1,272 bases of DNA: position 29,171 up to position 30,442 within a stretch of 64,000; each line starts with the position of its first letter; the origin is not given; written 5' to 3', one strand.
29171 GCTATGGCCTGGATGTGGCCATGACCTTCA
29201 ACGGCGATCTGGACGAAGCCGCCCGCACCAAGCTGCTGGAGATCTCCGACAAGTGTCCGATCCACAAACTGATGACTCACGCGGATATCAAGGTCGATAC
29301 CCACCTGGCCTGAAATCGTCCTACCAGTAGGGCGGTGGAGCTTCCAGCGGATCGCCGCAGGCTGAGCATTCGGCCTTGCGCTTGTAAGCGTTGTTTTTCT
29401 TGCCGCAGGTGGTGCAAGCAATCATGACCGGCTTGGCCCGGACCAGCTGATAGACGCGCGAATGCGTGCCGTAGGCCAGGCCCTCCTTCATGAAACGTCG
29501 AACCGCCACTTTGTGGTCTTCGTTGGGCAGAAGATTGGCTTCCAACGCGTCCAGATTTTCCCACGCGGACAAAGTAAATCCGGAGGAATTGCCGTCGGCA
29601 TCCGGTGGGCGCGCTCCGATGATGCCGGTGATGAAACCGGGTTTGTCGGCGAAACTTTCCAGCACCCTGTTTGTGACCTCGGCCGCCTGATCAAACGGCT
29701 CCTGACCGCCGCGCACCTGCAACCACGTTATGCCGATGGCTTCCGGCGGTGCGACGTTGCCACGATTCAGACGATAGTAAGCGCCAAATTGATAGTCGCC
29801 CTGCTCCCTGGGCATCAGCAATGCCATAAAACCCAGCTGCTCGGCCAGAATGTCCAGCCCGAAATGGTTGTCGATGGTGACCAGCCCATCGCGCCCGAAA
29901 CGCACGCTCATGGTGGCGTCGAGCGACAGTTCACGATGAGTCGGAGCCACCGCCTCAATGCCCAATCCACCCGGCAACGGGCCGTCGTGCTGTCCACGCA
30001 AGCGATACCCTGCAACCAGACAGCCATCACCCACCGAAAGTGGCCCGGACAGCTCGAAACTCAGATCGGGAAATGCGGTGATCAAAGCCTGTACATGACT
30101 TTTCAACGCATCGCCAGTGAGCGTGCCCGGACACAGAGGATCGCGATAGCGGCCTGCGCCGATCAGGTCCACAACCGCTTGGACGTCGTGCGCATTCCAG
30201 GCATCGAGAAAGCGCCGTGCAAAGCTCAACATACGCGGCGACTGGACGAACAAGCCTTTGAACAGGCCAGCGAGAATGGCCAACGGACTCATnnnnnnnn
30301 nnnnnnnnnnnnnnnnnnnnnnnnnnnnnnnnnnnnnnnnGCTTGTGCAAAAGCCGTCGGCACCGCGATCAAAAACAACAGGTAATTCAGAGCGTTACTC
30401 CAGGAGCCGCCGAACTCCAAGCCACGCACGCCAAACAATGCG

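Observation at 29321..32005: Two paralogous styrene-oxide-isomerase-like membrane proteins flanking a TetR gene, one translationally coupled to a SnoaL/ABM/zinc-ribbon protein, with no styrene catabolic genes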

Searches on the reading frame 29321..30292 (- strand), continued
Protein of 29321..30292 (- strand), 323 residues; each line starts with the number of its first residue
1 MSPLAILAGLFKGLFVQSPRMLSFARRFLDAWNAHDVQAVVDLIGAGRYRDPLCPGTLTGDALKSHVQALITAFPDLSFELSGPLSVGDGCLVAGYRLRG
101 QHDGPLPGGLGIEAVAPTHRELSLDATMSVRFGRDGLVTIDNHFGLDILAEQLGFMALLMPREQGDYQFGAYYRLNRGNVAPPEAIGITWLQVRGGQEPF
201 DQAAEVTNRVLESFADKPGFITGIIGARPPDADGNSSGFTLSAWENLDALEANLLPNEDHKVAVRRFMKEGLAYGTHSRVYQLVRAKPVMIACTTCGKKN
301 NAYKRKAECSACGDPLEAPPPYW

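Call 87: find_encoding_contigs(protein=P0068, flank=6000, max_places=1)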
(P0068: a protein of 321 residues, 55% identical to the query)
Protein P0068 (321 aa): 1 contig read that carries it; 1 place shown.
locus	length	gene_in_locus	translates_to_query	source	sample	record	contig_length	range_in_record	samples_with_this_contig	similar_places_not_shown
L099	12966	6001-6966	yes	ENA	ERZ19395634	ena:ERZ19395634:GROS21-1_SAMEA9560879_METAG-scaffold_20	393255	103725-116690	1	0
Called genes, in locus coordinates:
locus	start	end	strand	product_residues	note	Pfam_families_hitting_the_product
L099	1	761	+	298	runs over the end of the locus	PF00510:COX3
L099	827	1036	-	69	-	PF11137:DUF2909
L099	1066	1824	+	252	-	PF02104:SURF1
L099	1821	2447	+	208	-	PF26971:TM-like_Thioredoxin-like_C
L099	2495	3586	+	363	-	PF02628:COX15-CtaA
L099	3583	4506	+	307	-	PF01040:UbiA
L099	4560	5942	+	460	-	PF09084:NMT1 (weak), PF16868:NMT1_3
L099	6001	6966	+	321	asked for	PF07366:SnoaL, PF12680:SnoaL_2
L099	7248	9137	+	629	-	PF00144:Beta-lactamase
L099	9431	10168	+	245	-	PF19583:ODP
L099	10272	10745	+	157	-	PF02566:OsmC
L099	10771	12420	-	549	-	PF18158:AidB_N, PF02770:Acyl-CoA_dh_M, PF00441:Acyl-CoA_dh_1, PF08028:Acyl-CoA_dh_2, PF22924:ACOX_C_alpha1 (weak)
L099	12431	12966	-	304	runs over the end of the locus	PF00378:ECH_1, PF16113:ECH_2, PF00378:ECH_1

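Call 88: find_encoding_contigs(protein=P0081, flank=6000, max_places=1)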
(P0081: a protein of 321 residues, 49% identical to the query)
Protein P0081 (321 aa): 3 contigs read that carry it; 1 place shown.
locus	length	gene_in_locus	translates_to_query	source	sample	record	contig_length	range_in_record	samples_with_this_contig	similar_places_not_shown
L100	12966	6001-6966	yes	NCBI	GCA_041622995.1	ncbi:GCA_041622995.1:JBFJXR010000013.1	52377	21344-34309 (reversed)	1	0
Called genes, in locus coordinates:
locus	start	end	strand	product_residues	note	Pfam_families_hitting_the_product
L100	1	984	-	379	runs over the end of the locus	PF02771:Acyl-CoA_dh_N, PF02770:Acyl-CoA_dh_M, PF00441:Acyl-CoA_dh_1, PF08028:Acyl-CoA_dh_2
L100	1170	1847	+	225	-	PF00440:TetR_N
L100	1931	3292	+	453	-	PF00211:Guanylate_cyc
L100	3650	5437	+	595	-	PF02771:Acyl-CoA_dh_N, PF02770:Acyl-CoA_dh_M, PF00441:Acyl-CoA_dh_1, PF22924:ACOX_C_alpha1, PF12806:Acyl-CoA_dh_C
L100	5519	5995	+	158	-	PF26512:SOI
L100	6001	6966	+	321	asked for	PF07366:SnoaL, PF12680:SnoaL_2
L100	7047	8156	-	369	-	PF02412:TSP_3 (faint)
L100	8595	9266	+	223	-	PF00072:Response_reg, PF00196:GerE, PF08281:Sigma70_r4_2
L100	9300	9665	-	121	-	PF05130:FlgN (faint)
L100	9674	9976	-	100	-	PF04316:FlgM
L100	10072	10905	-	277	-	PF17656:ChapFlgA_N (weak), PF08666:SAF, PF13144:ChapFlgA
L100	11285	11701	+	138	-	PF00460:Flg_bb_rod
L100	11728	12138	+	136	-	PF00460:Flg_bb_rod (weak), PF06429:Flg_bbr_C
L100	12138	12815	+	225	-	PF03963:FlgD, PF13861:FLgD_tudor, PF13860:FlgD_ig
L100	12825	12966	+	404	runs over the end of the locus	PF00460:Flg_bb_rod, PF22692:LlgE_F_G_D1 (weak), PF07559:FlgE_D2, PF06429:Flg_bbr_C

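Call 89: find_encoding_contigs(protein=P0076, flank=6000, max_places=1)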
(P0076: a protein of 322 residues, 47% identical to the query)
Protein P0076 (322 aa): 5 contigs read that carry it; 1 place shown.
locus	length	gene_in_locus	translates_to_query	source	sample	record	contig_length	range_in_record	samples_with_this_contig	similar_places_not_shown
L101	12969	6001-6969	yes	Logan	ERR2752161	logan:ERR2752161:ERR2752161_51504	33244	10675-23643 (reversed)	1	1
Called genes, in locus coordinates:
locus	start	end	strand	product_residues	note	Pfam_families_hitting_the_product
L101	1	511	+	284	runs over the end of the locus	PF01263:Aldose_epim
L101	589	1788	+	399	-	PF00291:PALP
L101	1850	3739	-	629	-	PF07793:DUF1631, PF26671:DUF1631_2nd, PF26672:DUF1631_3rd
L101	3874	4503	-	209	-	-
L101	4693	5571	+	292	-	PF00561:Abhydrolase_1, PF12697:Abhydrolase_6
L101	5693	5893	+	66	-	-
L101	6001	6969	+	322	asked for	PF07366:SnoaL, PF12680:SnoaL_2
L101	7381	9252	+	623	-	PF00487:FA_desaturase, PF00970:FAD_binding_6 (weak), PF00175:NAD_binding_1 (weak), PF00111:Fer2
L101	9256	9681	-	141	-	-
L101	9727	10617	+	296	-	-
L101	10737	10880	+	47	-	PF11295:DUF3096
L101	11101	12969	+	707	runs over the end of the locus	PF01011:PQQ, PF13360:PQQ_2, PF13570:Beta-prop_ACSF4 (weak), PF13360:PQQ_2 (weak), PF01011:PQQ, PF13442:Cytochrome_CBB3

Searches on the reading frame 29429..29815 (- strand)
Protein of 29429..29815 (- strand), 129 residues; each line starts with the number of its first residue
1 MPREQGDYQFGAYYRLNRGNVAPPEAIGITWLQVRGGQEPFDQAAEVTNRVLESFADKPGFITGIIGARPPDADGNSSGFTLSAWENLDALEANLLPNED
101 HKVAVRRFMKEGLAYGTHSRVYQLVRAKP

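Call 67: search_solved_structures(query=A4, max_evalue=10, show_alignments=2)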
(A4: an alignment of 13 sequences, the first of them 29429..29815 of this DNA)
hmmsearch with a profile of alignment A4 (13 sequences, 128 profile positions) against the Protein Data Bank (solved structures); distinct sequences matched with E-value up to 10: 16.
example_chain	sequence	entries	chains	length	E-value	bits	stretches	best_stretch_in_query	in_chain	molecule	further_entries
2go8_A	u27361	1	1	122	0.0063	19.9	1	46-105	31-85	Hypothetical protein yqjZ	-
4yoe_A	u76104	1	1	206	0.082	16.3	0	71-120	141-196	Heterogeneous nuclear ribonucleoprotein A1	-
2cjk_A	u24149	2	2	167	0.12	15.8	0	65-98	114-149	NUCLEAR POLYADENYLATED RNA-BINDING PROTEIN 4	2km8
8x0n_A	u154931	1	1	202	0.12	15.7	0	71-118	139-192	Heterogeneous nuclear ribonucleoprotein A1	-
1pgz_A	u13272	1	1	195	0.13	15.6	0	71-118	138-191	Heterogeneous nuclear ribonucleoprotein A1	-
1l3k_A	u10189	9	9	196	0.14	15.6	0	71-118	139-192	HETEROGENEOUS NUCLEAR RIBONUCLEOPROTEIN A1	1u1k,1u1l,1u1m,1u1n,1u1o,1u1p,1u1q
2lyv_A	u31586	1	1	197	0.14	15.5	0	71-118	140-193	Heterogeneous nuclear ribonucleoprotein A1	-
9vva_A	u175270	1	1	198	0.14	15.5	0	71-118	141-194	Heterogeneous nuclear ribonucleoprotein A1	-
8rzv_A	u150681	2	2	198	0.15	15.5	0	71-118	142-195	Heterogeneous nuclear ribonucleoprotein A1, N-terminally processed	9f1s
9gea_A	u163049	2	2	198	0.15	15.5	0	71-118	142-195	Heterogeneous nuclear ribonucleoprotein A1, N-terminally processed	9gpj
9f4d_A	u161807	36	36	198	0.15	15.5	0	71-118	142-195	Heterogeneous nuclear ribonucleoprotein A1, N-terminally processed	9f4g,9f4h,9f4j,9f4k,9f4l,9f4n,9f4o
1po6_A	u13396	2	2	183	0.3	14.5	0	47-101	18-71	Heterogeneous nuclear ribonucleoprotein A1 | PROTEIN (HETEROGENEOUS NUCLEAR RIBONUCLEOPROTEIN A1)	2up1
1up1_A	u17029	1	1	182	0.39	14.1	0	47-101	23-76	HETEROGENEOUS NUCLEAR RIBONUCLEOPROTEIN A1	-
1ha1_A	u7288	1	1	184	0.41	14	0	47-101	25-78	HNRNP A1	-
6dcl_A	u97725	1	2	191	0.41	14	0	47-101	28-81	Heterogeneous nuclear ribonucleoprotein A1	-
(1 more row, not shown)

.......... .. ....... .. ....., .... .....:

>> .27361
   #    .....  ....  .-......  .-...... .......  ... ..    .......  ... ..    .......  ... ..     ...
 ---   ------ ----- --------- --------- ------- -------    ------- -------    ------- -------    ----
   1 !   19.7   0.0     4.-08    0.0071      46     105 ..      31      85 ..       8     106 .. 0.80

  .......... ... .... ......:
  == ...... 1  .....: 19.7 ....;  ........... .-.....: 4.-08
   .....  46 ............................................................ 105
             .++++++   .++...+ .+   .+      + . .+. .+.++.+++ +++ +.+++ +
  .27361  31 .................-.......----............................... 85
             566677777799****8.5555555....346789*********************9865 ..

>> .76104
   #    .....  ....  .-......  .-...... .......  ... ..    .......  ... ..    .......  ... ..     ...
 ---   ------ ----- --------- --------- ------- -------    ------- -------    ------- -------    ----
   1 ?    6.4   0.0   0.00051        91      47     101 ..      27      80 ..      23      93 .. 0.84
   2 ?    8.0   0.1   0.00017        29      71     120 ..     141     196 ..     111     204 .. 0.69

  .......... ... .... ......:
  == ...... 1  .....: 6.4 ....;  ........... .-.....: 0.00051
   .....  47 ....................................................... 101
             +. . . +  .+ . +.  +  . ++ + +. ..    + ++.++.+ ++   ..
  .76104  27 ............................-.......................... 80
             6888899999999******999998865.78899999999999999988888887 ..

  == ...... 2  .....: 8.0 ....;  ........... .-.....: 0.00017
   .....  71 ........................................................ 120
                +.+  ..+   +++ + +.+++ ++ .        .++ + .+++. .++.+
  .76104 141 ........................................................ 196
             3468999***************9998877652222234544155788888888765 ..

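Call 68: search_protein_families(library=pfam, alignment_id=A4, max_evalue=10)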
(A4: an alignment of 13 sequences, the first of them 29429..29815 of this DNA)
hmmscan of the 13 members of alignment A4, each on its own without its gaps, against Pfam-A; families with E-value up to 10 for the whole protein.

A. member 1, window:29429-29815:- (129 aa): 0 families

B. families by the number of members that match (of 13 scanned): 4 families
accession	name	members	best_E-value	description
PF03992.22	ABM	5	0.00023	Antibiotic biosynthesis monooxygenase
PF07876.18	Dabb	2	0.039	Stress responsive A/B Barrel Domain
PF13826.12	Monooxy_af470-like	2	0.15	Monooxygenase af470-like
PF10787.14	YfmQ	1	0.17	Uncharacterised protein from bacillus cereus group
